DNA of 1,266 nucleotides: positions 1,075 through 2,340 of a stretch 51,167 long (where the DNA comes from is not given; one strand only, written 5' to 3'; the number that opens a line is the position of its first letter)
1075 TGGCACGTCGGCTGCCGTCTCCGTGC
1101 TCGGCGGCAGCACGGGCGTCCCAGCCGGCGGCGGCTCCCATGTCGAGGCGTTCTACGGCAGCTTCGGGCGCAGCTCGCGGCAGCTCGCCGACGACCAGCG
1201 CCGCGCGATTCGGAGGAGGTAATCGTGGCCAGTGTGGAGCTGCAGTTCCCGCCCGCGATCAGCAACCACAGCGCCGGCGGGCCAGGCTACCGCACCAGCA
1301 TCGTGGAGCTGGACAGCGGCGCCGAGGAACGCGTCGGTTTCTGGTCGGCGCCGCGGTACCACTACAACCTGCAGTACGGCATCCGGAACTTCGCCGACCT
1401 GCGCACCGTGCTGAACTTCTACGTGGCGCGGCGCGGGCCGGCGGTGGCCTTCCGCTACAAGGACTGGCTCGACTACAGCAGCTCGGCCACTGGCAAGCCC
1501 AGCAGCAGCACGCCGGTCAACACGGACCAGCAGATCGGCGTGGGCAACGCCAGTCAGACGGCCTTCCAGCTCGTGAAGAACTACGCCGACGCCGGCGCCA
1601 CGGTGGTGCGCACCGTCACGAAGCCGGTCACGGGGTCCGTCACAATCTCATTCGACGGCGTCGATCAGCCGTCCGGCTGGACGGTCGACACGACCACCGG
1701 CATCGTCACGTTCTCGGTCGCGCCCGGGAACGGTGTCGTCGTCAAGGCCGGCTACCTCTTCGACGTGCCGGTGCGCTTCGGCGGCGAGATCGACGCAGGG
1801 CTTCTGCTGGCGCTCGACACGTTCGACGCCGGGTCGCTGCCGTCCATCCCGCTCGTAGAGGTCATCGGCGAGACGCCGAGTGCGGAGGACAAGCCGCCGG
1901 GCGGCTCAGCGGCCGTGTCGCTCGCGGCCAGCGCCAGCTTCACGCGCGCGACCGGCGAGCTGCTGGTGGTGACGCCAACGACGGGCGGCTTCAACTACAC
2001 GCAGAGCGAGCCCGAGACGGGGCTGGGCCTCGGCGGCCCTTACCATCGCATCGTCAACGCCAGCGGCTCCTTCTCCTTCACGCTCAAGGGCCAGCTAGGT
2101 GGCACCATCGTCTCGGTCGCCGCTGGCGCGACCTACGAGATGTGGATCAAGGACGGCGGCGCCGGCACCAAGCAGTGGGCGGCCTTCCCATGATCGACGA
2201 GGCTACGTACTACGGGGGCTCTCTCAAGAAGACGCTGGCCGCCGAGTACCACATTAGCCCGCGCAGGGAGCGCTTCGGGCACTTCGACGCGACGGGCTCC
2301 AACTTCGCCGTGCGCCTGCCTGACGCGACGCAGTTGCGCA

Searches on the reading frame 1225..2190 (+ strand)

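Call 9: search_protein_families(library=pfam, proteins=[window:1225-2190:+], max_evalue=0.01)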
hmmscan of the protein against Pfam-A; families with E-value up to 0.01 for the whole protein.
window:1225-2190:+ (322 aa): 1 family
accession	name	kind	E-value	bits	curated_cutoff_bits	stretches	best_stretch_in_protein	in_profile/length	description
PF09343.15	DUF2460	-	5.3e-66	222.4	30.4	1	5-213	2-204/205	Conserved hypothetical protein 2217 (DUF2460)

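Call 10: search_protein_families(library=phrogs, proteins=[window:1225-2190:+], max_evalue=0.01)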
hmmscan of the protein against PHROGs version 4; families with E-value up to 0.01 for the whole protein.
window:1225-2190:+ (322 aa): 2 families
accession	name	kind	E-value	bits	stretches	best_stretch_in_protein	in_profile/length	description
phrog_2913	-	other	5.6e-65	220.8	1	5-216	106-300/306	glycoside hydrolase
phrog_30789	-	unknown function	0.0055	17.8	0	128-156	2-30/67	-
